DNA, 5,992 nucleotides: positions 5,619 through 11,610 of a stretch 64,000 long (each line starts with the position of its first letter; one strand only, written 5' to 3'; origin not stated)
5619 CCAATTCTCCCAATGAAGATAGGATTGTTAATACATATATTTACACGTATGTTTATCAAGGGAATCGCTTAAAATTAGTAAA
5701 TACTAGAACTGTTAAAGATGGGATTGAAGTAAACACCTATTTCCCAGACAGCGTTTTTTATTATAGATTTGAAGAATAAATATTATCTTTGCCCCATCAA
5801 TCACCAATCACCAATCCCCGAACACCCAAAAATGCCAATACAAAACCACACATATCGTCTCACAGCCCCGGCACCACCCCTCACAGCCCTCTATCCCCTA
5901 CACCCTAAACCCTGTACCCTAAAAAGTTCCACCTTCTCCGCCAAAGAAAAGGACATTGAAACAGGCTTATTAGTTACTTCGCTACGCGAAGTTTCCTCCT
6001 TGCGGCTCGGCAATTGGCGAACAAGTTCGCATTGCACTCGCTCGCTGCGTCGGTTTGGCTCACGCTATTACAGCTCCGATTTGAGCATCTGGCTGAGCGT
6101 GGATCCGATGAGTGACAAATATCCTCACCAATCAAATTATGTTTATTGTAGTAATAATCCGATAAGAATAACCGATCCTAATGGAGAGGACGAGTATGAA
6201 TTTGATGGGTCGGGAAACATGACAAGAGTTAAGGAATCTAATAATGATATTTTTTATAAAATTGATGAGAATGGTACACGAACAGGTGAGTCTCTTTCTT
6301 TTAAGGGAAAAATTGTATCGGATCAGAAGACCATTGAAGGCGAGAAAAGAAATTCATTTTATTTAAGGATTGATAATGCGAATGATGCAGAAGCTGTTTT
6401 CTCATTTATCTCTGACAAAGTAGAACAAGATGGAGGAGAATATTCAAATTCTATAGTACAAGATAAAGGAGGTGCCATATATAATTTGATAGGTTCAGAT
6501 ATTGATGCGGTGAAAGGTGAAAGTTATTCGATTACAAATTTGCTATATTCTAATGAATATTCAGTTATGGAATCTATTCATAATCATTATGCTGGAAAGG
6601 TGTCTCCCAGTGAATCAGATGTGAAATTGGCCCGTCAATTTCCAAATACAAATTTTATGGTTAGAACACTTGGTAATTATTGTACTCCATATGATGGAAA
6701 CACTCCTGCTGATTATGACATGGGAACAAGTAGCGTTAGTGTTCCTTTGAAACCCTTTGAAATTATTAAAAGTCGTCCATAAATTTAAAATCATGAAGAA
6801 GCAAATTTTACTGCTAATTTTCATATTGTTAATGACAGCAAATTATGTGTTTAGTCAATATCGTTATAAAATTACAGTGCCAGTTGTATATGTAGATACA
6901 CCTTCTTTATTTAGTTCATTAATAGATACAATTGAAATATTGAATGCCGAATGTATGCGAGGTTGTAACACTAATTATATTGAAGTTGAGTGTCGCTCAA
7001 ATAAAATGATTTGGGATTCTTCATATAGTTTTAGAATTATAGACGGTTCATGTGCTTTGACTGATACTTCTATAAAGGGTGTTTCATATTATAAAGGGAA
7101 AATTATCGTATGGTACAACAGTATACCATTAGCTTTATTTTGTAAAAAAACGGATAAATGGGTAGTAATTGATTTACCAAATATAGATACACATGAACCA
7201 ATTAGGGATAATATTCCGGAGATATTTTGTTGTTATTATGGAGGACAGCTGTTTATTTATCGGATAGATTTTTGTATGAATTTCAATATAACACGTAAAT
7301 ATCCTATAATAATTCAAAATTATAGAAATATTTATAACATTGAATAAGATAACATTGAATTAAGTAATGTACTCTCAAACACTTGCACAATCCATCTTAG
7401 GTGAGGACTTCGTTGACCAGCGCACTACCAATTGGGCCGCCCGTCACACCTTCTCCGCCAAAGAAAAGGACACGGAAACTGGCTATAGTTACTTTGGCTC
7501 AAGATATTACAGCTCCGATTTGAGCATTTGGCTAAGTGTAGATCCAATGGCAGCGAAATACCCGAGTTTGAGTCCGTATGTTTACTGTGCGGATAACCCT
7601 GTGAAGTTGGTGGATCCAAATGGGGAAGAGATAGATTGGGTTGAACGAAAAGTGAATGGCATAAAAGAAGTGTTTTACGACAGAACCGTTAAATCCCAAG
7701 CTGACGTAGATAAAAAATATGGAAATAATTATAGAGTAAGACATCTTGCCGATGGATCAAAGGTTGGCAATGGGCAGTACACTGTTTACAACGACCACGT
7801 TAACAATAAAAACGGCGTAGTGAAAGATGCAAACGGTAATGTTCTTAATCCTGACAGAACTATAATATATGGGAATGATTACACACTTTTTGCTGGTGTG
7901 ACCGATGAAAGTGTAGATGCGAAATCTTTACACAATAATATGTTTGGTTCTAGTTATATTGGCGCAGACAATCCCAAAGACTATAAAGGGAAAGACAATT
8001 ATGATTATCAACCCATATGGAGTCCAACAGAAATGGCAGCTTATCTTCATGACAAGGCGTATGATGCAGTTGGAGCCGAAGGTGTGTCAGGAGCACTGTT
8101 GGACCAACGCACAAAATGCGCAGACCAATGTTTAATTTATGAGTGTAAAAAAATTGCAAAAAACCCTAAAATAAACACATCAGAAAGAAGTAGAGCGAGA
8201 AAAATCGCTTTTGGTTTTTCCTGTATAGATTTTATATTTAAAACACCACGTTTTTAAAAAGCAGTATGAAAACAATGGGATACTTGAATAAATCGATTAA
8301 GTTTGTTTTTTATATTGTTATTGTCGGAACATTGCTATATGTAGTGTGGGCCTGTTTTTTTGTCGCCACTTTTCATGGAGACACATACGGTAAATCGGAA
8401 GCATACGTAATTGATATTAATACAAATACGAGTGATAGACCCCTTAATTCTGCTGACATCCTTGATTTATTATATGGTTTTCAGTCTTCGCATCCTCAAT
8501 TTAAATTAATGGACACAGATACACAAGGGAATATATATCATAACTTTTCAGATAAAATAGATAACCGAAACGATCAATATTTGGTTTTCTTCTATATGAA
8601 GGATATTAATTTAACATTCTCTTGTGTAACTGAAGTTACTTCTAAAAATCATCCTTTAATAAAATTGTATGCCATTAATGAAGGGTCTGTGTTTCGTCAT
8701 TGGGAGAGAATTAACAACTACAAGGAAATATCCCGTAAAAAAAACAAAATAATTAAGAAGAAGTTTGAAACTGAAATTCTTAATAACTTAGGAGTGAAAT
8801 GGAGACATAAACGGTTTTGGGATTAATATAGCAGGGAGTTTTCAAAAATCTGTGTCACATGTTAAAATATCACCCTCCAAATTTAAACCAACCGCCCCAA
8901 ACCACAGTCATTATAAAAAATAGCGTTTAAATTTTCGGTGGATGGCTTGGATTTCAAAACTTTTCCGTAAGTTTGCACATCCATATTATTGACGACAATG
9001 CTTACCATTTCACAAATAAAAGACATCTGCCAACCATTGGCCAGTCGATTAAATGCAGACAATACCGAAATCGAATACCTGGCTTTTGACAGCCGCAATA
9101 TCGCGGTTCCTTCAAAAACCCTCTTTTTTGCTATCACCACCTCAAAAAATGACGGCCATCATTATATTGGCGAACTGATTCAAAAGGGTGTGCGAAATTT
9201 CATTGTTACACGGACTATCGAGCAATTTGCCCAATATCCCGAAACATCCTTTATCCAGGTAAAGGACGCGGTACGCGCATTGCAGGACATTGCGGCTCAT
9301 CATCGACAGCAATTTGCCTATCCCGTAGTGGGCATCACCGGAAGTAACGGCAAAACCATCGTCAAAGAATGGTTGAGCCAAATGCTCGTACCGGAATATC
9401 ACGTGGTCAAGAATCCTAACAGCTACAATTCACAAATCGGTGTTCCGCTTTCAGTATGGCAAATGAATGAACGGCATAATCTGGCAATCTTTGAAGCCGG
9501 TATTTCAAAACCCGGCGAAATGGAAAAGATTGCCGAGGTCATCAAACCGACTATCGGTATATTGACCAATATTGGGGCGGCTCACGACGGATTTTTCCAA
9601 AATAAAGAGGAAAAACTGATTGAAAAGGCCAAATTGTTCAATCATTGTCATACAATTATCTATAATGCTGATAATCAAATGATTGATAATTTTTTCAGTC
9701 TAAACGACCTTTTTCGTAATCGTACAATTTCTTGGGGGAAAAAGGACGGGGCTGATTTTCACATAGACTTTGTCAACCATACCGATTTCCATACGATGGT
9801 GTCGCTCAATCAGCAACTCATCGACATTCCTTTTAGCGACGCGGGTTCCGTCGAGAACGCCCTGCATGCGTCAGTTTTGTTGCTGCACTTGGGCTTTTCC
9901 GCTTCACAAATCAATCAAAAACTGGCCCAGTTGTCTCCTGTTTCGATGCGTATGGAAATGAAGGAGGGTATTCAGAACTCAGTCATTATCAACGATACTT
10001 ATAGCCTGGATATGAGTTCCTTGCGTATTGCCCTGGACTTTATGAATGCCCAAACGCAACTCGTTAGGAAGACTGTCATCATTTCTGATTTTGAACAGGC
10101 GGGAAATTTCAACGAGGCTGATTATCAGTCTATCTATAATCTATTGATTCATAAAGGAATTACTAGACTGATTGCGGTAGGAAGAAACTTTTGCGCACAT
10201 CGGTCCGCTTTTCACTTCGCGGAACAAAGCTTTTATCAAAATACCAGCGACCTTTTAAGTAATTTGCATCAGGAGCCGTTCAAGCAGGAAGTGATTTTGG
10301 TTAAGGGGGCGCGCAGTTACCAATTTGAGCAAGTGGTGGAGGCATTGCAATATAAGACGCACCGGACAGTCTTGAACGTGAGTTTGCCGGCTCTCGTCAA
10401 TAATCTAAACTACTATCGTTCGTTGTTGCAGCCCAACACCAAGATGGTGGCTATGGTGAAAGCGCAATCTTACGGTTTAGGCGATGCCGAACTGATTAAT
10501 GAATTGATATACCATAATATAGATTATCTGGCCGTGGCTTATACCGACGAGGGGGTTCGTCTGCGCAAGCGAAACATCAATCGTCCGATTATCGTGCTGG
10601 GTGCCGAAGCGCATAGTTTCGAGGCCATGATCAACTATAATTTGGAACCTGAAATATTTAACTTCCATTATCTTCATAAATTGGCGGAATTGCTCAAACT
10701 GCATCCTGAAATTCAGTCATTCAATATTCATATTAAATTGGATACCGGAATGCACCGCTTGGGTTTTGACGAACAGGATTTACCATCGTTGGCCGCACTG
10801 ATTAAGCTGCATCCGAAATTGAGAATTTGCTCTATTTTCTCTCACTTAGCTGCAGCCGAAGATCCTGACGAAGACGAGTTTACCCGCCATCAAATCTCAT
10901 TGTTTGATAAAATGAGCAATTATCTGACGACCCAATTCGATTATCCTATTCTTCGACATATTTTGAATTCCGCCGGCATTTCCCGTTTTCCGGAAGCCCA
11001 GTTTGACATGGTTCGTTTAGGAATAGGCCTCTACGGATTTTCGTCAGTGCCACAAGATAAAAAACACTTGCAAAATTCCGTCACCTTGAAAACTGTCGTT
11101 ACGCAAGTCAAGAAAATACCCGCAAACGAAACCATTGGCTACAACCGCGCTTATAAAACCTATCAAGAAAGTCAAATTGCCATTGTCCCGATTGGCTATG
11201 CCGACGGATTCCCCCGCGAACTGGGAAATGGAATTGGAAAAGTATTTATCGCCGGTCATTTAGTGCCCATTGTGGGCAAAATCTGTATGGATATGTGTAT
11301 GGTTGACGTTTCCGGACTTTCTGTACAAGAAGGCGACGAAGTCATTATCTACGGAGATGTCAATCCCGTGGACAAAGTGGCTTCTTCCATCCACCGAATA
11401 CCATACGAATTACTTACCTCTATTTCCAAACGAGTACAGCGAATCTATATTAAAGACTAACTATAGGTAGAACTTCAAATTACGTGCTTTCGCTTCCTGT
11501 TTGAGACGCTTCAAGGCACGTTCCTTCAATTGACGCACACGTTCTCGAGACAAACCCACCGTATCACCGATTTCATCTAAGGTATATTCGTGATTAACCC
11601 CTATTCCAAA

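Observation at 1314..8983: Tyrosine-recombinase-linked array of four promoter-equipped Rhs-tip toxin plus exported-immunity cassettes (integron-like / rAID-like)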

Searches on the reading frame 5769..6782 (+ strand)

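Call 3: search_protein_families(library=pfam, proteins=[window:5769-6782:+], max_evalue=0.01)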
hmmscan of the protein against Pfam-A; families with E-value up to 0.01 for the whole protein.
window:5769-6782:+ (337 aa): 2 families
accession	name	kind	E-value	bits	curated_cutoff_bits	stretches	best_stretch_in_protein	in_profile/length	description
PF15659.11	Toxin-JAB1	-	5.2e-07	30.5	21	1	200-284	2-84/87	JAB-like toxin 1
PF05593.20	RHS_repeat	-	0.002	18.9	22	1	129-156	5-33/38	RHS Repeat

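Call 4: search_protein_families(library=ncbifam, proteins=[window:5769-6782:+], max_evalue=0.01)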
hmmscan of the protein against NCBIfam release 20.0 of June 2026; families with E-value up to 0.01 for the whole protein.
window:5769-6782:+ (337 aa): 1 family
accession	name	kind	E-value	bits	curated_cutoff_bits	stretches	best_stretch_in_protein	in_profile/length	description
TIGR03696.1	Rhs_assc_core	domain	3.2e-11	43.6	32.5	1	93-139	30-75/76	RHS repeat-associated core domain-containing protein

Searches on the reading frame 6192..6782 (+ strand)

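Call 71: search_protein_families(library=pfam, proteins=[window:6192-6782:+], max_evalue=1)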
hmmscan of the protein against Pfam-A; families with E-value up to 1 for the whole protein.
window:6192-6782:+ (196 aa): 2 families
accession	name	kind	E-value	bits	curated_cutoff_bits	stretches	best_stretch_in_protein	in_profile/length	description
PF15659.11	Toxin-JAB1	-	2.2e-07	31.7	21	1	59-143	2-84/87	JAB-like toxin 1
PF04002.20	RadC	-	0.076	13.4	22.1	1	129-150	70-91/121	RadC-like JAB domain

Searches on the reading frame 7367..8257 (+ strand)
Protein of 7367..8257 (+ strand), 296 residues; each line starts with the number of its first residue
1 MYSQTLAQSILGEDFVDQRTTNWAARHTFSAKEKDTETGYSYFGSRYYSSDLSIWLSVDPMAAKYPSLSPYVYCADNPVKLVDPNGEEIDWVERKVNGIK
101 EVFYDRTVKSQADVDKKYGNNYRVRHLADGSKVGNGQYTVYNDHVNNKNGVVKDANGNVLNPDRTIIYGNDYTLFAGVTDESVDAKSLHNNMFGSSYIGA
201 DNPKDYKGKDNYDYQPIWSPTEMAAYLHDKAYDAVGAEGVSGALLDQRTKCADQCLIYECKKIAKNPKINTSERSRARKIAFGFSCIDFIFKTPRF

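Call 3: search_protein_families(library=pfam, proteins=[window:7367-8257:+], max_evalue=0.01)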
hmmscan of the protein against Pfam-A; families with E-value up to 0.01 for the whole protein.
window:7367-8257:+ (296 aa): 0 families

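Call 4: search_protein_families(library=ncbifam, proteins=[window:7367-8257:+], max_evalue=0.01)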
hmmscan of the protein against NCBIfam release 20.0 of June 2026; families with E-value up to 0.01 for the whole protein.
window:7367-8257:+ (296 aa): 1 family
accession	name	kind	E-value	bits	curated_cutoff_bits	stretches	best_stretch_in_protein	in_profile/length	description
TIGR03696.1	Rhs_assc_core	domain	6.7e-16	58.6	32.5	1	23-86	13-75/76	RHS repeat-associated core domain-containing protein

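Call 33: find_homologous_proteins(query=window:7367-8257:+, max_evalue=0.00001)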
Query window:7367-8257:+ (296 aa): 2908 proteins with E <= 0.00001 among 3497 candidates; the best 120 are listed.
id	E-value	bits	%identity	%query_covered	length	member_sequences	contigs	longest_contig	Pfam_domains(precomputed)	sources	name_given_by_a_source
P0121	2.8e-201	685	100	100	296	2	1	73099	-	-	-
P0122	6.8e-158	543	84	96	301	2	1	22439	-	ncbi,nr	ncbi:MAG: RHS repeat-associated core domain-containing protein [Bacteroidales bacterium]|nr:RHS repe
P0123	1.9e-153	528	86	91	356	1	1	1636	-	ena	-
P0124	1.7e-149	515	83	91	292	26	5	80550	-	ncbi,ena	-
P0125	6.9e-149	513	82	94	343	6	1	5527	-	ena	-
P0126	1.1e-144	500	78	93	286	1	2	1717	-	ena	-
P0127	2.1e-140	486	71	100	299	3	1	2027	-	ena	-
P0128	4.2e-139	481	72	96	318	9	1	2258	-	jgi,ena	jgi:RHS repeat-associated protein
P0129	4.9e-133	461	86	80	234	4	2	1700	-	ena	-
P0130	7.7e-132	457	77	86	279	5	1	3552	-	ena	-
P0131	5.8e-131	455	67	99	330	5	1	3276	-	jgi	-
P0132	6.0e-129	448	73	92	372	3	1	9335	-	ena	-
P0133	7.7e-128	444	77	85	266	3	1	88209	-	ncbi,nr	ncbi:MAG: hypothetical protein PUF10_10405 [Bacteroidales bacterium]|nr:hypothetical protein [Bacter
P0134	1.0e-126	441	85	78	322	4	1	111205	-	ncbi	-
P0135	8.9e-126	438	85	76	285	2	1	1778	-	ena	-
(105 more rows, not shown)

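Call 36: find_encoding_contigs(protein=P0121, flank=10000, max_places=5)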
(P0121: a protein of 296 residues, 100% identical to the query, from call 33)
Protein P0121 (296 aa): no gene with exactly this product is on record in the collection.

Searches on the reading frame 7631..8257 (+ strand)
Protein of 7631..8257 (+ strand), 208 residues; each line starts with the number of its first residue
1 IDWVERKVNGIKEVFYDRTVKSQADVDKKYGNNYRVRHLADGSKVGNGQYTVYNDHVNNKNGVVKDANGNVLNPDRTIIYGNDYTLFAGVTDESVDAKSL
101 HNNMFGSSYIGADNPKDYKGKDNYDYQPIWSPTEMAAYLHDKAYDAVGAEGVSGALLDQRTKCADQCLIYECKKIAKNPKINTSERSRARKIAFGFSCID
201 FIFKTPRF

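Call 71: search_protein_families(library=pfam, proteins=[window:7631-8257:+], max_evalue=1)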
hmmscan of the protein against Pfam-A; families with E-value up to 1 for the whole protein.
window:7631-8257:+ (208 aa): 0 families

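Call 73: search_solved_structures(query=window:7631-8257:+, max_evalue=10)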
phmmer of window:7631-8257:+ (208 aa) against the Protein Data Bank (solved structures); distinct sequences matched with E-value up to 10: 1.
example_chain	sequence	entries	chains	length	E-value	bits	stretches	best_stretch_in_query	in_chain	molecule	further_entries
3lqv_A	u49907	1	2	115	0.84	13.1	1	10-90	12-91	Pre-mRNA branch site protein p14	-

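Call 95: predict_structure(alignment_id=A9)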
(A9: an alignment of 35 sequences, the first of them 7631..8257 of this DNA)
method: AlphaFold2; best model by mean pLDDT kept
length: 208 residues; sequences in the alignment: 35
mean_pLDDT: 91.7   pTM: 0.85
mean pLDDT of the five models: 91.7, 90.4, 90.4, 89.6, 86.2
residues with pLDDT >= 90: 157; 70-90: 48; 50-70: 3; < 50: 0
segments of 3 or more residues with pLDDT < 50: none
pLDDT, mean of each block of 10 residues (from residue 1): 90 93 91 83 95 84 93 96 95 94 91 92 93 96 91 85 95 97 95 94 79
secondary structure, 60 per line:
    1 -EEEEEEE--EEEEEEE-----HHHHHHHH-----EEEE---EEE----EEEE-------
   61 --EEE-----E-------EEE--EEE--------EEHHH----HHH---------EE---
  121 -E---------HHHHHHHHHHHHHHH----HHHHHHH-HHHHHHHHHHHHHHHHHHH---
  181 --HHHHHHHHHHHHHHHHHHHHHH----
elements in order: E2-8 E11-17 H23-30 E36-39 E43-45 E50-53 E63-65 E79-81 E84-86 H132-146 H151-157 H159-177 H183-204

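Call 98: fold_search(model_id=the predicted structure, library=pdb)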
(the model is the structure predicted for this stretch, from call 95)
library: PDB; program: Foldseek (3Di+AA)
matches with E <= 10: 330; with E <= 0.001: 0
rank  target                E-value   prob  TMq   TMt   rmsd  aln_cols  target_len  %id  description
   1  2qzg_D                3.5e-01  0.80  0.23  0.49   3.3        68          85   15  Crystal structure of unknown function protein MMP1188 (released 2007-09-04)
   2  2qzg_A                3.9e-01  0.72  0.24  0.48   3.5        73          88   14  Crystal structure of unknown function protein MMP1188 (released 2007-09-04)
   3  5oqo_A                4.2e-01  0.51  0.23  0.07  13.1        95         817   10  Crystal structure of the S. cerevisiae condensin Ycg1-Brn1 subcomplex bound to DNA (crystal form II) (released 2017-10-18)
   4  2qzg_B                5.0e-01  0.77  0.23  0.48   3.1        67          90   15  Crystal structure of unknown function protein MMP1188 (released 2007-09-04)
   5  2qsb                  5.3e-01  0.87  0.23  0.52   3.2        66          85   11  Crystal structure of a protein from uncharacterized family UPF0147 from Thermoplasma acidophilum (released 2007-09-11)
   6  8zak_B                6.8e-01  0.06  0.22  0.19  16.0       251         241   11  Crystal structure of the channel protein CorA from Campylobacter jejuni in complex with Ni2+ (released 2024-06-19)
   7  8hbr_A                8.6e-01  0.44  0.23  0.33   6.1        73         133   11  The C-terminal domain of Spiral2 (released 2023-01-18)
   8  9zz6_B                9.1e-01  0.41  0.19  0.14  12.7        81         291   17  The ER membrane protein complex acts as a chaperone to promote voltage-gated calcium channel assembly (released 2026-02-18)
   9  8zak_A                9.1e-01  0.08  0.26  0.22  16.2       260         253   12  Crystal structure of the channel protein CorA from Campylobacter jejuni in complex with Ni2+ (released 2024-06-19)
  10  8zah_B                9.1e-01  0.08  0.26  0.23  15.7       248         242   12  Crystal structure of the channel protein CorA from Campylobacter jejuni (released 2024-06-19)
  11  2qzg_C                9.7e-01  0.57  0.23  0.48   3.2        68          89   15  Crystal structure of unknown function protein MMP1188 (released 2007-09-04)
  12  9rtt_a                1.0e+00  0.23  0.20  0.18   7.7        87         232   15  Activated Elongation Complex with IWS1 and ELOF1 (released 2025-09-03)
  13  2xpp_A                1.0e+00  0.18  0.19  0.27  11.9       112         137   14  Crystal structure of a Spt6-Iws1(Spn1) complex from Encephalitozoon cuniculi, Form III (released 2010-11-17)
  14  7bgm_B                1.1e+00  0.06  0.19  0.19  13.6       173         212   10  Crystal structure of MtHISN2, a bifunctional enzyme from the histidine biosynthetic pathway (released 2021-05-19)
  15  5oqq_B                1.2e+00  0.18  0.20  0.06  11.9        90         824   12  Crystal structure of the S. cerevisiae condensin Ycg1-Brn1 subcomplex (released 2017-10-18)
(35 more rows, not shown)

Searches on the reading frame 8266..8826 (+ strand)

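Call 3: search_protein_families(library=pfam, proteins=[window:8266-8826:+], max_evalue=0.01)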
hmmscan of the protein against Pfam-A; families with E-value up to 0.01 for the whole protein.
window:8266-8826:+ (186 aa): 0 families

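Call 4: search_protein_families(library=ncbifam, proteins=[window:8266-8826:+], max_evalue=0.01)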
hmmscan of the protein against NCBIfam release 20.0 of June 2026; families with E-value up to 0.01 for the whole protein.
window:8266-8826:+ (186 aa): 0 families

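Call 71: search_protein_families(library=pfam, proteins=[window:8266-8826:+], max_evalue=1)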
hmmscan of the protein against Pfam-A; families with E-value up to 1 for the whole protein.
window:8266-8826:+ (186 aa): 1 family
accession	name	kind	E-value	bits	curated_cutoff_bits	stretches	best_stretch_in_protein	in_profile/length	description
PF00081.27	Sod_Fe_N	-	0.056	14.4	27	1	149-185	42-78/82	Iron/manganese superoxide dismutases, alpha-hairpin domain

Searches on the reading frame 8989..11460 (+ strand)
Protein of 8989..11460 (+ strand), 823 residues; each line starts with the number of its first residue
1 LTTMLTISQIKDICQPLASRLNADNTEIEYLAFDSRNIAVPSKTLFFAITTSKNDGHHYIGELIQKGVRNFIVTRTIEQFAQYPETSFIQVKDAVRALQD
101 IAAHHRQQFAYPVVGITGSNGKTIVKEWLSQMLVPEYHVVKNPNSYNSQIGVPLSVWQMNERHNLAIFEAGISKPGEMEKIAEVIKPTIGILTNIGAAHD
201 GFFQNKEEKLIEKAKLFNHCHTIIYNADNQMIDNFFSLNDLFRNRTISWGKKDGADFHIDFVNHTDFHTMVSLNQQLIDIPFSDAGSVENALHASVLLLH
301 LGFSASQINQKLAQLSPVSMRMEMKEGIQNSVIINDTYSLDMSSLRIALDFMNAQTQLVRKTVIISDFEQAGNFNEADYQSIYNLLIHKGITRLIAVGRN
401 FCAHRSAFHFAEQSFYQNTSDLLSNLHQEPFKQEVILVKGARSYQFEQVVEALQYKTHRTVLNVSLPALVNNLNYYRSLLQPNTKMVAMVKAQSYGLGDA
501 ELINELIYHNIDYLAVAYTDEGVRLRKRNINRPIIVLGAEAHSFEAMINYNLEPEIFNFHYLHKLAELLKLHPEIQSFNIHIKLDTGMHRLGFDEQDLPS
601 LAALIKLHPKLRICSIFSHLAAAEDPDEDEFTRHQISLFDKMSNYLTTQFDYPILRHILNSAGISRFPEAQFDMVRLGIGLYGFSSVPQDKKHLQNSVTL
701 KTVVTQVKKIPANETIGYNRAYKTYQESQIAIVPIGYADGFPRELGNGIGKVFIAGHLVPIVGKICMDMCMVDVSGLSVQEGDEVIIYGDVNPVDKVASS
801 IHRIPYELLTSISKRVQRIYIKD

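Call 4: search_protein_families(library=ncbifam, proteins=[window:8989-11460:+], max_evalue=0.01)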
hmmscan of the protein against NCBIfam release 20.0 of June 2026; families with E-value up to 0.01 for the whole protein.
window:8989-11460:+ (823 aa): 25 families
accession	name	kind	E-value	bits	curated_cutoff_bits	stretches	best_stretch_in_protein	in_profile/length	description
NF008897.0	PRK11930.1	equivalog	0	1078.1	804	1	5-823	3-822/822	bifunctional UDP-N-acetylmuramoyl-tripeptide:D-alanyl-D-alanine ligase/alanine racemase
TIGR00492.1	alr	equivalog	3.9e-96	322.2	168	1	460-821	3-368/369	alanine racemase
TIGR01143.1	murF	subfamily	1.3e-89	301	288.6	1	33-453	1-418/418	UDP-N-acetylmuramoyl-tripeptide--D-alanyl-D-alanine ligase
NF033131.1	vanT-G-Cterm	exception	2e-87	293.5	460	1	459-820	2-368/368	serine racemase VanT catalytic subunit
NF008896.0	PRK11929.1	equivalog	1.8e-76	257.8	1023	1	22-456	521-959/965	bifunctional UDP-N-acetylmuramoyl-L-alanyl-D-glutamate--2,6-diaminopimelate ligase MurE/UDP-N-acetylmuramoyl-tripeptide--D-alanyl-D-alanine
NF033132.1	vanT-CELN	equivalog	2.1e-64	218.2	900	1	454-817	334-694/697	membrane-bound serine racemase VanT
NF000792.0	PRK00053.2-3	equivalog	1.2e-56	192.4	384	1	462-821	6-359/360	alanine racemase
NF009879.0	PRK13340.1-4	subfamily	5.7e-49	167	434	1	445-793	27-373/406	alanine racemase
NF002970.2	PRK03646.1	exception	2.5e-47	161.7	600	1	463-817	8-352/356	catabolic alanine racemase DadX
NF008041.0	PRK10773.1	equivalog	1.2e-45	156.1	551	1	10-456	6-450/453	UDP-N-acetylmuramoyl-tripeptide--D-alanyl-D-alanine ligase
NF033133.1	vanT-L-cat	exception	2.7e-44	151.9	750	1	467-801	15-349/366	serine racemase VanT-L catalytic subunit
NF000791.0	PRK00053.2-2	equivalog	2.2e-38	132.3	218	1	467-821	9-340/340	alanine racemase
NF010693.0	PRK14093.1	equivalog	2.1e-35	122.3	544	1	20-456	20-467/479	UDP-N-acetylmuramoylalanyl-D-glutamyl-2,6-diaminopimelate--D-alanyl-D-alanine ligase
NF001126.0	PRK00139.1-4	equivalog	4e-25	88.3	373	2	23-133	18-126/486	UDP-N-acetylmuramoyl-L-alanyl-D-glutamate--2,6-diaminopimelate ligase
NF001124.0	PRK00139.1-2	equivalog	1.3e-22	80.3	476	2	18-133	18-131/500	UDP-N-acetylmuramoyl-L-alanyl-D-glutamate--2,6-diaminopimelate ligase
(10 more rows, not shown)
